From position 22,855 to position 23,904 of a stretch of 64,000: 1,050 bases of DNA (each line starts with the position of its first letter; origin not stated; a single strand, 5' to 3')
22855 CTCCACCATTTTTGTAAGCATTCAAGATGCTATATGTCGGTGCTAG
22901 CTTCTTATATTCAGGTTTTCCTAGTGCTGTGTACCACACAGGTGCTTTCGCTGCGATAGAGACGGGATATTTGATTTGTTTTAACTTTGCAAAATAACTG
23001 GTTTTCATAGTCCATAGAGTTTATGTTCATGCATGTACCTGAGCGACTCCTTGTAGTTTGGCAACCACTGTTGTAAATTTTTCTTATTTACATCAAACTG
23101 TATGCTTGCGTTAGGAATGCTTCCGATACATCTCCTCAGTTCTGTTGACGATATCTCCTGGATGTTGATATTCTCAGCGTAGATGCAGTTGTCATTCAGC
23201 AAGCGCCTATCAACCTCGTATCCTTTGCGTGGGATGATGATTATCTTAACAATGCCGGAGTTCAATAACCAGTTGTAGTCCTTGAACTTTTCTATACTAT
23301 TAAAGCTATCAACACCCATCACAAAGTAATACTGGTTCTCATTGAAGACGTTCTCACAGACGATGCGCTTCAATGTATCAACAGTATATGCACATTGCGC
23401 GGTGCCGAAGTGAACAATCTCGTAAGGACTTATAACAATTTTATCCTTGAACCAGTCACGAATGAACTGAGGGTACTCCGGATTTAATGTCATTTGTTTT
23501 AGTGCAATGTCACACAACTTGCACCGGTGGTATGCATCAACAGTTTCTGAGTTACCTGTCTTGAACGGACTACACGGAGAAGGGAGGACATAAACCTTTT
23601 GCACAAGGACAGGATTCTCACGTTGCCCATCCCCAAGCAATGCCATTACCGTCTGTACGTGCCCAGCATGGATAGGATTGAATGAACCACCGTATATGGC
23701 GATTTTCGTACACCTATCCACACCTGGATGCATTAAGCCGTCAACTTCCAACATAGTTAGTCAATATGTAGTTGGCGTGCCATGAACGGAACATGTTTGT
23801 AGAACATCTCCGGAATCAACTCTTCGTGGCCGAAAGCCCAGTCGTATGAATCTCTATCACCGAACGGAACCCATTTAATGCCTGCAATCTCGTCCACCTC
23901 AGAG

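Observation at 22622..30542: Phage-encoded complete NAD+ regeneration operon (PncA, PncB, NadD, NadE, Prs-family, Nudix): candidate counter-defence against NAD+-depleting immunity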

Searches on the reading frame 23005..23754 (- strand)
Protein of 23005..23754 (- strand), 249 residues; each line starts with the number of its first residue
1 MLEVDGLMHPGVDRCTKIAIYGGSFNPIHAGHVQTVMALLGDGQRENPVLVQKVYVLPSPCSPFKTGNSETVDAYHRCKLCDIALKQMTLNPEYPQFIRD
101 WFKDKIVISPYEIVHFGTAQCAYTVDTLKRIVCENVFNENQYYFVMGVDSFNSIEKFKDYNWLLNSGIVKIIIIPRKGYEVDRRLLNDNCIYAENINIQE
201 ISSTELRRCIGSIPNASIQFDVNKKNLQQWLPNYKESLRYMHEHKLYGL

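Call 3: search_protein_families(library=pfam, proteins=[window:23005-23754:-], max_evalue=0.01)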
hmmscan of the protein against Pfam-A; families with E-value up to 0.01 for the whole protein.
window:23005-23754:- (249 aa): 1 family
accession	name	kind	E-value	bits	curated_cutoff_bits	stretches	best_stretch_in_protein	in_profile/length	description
PF01467.32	CTP_transf_like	-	2.7e-12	47.4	21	1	20-208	1-132/133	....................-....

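Call 5: search_protein_families(library=ncbifam, proteins=[window:23005-23754:-], max_evalue=0.01)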
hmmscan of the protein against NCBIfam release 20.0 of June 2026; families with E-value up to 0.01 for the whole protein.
window:23005-23754:- (249 aa): 13 families
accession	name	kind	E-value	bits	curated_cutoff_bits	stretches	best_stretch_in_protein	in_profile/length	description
NF005519.0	PRK07152.1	equivalog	4e-24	85.2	315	1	17-211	2-166/361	nicotinate-nucleotide adenylyltransferase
TIGR00482.1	TIGR00482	equivalog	3.6e-23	82.6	112.45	2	105-212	64-172/194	nicotinate (nicotinamide) nucleotide adenylyltransferase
NF000840.1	PRK00071.1-3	equivalog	3.7e-19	69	150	1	15-211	5-175/201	nicotinate-nucleotide adenylyltransferase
NF000839.0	PRK00071.1-1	equivalog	2.1e-15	57.2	187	1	18-183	8-144/219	nicotinate-nucleotide adenylyltransferase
NF000841.0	PRK00071.1-4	equivalog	5.6e-15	55.6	197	1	16-212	7-170/194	nicotinate-nucleotide adenylyltransferase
NF000843.0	PRK00071.2-2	equivalog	7.2e-13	48.5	240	2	11-78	7-67/212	nicotinate-nucleotide adenylyltransferase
NF000842.0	PRK00071.2-1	equivalog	1.9e-09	37.4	167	1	122-209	76-164/191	nicotinate-nucleotide adenylyltransferase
NF000845.0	PRK00071.2-4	equivalog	1.5e-08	34.3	210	2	10-34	2-26/197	nicotinate-nucleotide adenylyltransferase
NF005410.0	PRK06973.1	equivalog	3.3e-07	29.8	214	1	12-181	18-161/243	nicotinate-nucleotide adenylyltransferase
NF000846.0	PRK00071.2-5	equivalog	4.6e-05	23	329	1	15-174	18-146/210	nicotinate-nucleotide adenylyltransferase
NF006479.0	PRK08887.1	equivalog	7.1e-05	22.7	164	1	16-158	2-117/174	nicotinate-nicotinamide nucleotide adenylyltransferase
TIGR00125.1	cyt_tran_rel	domain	0.00025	21.2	27.7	1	18-35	1-18/65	adenylyltransferase/cytidyltransferase family protein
TIGR01510.1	coaD_prev_kdtB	equivalog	0.0037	17.3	103.3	1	18-36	1-19/155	pantetheine-phosphate adenylyltransferase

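Call 6: search_protein_families(library=phrogs, proteins=[window:23005-23754:-], max_evalue=0.001)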
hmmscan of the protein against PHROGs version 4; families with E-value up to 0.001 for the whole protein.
window:23005-23754:- (249 aa): 0 families

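Call 36: search_solved_structures(query=window:23005-23754:-, max_evalue=0.01, show_alignments=3)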
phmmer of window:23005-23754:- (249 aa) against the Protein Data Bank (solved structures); distinct sequences matched with E-value up to 0.01: 12.
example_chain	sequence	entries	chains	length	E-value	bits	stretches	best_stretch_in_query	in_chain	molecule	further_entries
2h29_A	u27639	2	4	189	1.1e-10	44.8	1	17-219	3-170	Probable nicotinate-nucleotide adenylyltransferase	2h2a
8aih_A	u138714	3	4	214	6.8e-10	42.1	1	13-210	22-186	Probable nicotinate-nucleotide adenylyltransferase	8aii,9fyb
1kam_A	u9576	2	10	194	1.1e-07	34.9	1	16-207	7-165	NICOTINATE-NUCLEOTIDE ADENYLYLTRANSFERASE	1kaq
5db4_A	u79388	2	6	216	5.6e-05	26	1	17-184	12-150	Nicotinate-nucleotide adenylyltransferase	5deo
4ymi_A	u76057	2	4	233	6.6e-05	25.8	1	17-184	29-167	Probable nicotinate-nucleotide adenylyltransferase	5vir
1yul_A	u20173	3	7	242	0.00015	24.6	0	6-39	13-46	Probable nicotinate-nucleotide adenylyltransferase | 'Probable nicotinate-nucleotide adenylyltransferase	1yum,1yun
3hfj_A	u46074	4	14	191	0.00091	22.1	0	16-179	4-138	Nicotinate (Nicotinamide) nucleotide adenylyltransferase | nicotinate-nucleotide adenylyltransferase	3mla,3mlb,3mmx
2qtr_A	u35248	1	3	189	0.0012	21.7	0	17-179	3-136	Probable nicotinate-nucleotide adenylyltransferase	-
3dv2_A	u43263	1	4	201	0.0014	21.5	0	17-179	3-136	Nicotinate (Nicotinamide) nucleotide adenylyltransferase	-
2qtm_A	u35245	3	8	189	0.0015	21.4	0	17-84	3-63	Nicotinate (Nicotinamide) nucleotide adenylyltransferase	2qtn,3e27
4s1o_A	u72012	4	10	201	0.0068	19.2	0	122-183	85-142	Probable nicotinate-nucleotide adenylyltransferase | Nicotinate-nucleotide adenylyltransferase | nicotinate mononucleotide adenylyltransferase NadD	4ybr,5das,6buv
4x0e_A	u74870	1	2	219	0.0093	18.8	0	17-182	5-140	Probable nicotinate-nucleotide adenylyltransferase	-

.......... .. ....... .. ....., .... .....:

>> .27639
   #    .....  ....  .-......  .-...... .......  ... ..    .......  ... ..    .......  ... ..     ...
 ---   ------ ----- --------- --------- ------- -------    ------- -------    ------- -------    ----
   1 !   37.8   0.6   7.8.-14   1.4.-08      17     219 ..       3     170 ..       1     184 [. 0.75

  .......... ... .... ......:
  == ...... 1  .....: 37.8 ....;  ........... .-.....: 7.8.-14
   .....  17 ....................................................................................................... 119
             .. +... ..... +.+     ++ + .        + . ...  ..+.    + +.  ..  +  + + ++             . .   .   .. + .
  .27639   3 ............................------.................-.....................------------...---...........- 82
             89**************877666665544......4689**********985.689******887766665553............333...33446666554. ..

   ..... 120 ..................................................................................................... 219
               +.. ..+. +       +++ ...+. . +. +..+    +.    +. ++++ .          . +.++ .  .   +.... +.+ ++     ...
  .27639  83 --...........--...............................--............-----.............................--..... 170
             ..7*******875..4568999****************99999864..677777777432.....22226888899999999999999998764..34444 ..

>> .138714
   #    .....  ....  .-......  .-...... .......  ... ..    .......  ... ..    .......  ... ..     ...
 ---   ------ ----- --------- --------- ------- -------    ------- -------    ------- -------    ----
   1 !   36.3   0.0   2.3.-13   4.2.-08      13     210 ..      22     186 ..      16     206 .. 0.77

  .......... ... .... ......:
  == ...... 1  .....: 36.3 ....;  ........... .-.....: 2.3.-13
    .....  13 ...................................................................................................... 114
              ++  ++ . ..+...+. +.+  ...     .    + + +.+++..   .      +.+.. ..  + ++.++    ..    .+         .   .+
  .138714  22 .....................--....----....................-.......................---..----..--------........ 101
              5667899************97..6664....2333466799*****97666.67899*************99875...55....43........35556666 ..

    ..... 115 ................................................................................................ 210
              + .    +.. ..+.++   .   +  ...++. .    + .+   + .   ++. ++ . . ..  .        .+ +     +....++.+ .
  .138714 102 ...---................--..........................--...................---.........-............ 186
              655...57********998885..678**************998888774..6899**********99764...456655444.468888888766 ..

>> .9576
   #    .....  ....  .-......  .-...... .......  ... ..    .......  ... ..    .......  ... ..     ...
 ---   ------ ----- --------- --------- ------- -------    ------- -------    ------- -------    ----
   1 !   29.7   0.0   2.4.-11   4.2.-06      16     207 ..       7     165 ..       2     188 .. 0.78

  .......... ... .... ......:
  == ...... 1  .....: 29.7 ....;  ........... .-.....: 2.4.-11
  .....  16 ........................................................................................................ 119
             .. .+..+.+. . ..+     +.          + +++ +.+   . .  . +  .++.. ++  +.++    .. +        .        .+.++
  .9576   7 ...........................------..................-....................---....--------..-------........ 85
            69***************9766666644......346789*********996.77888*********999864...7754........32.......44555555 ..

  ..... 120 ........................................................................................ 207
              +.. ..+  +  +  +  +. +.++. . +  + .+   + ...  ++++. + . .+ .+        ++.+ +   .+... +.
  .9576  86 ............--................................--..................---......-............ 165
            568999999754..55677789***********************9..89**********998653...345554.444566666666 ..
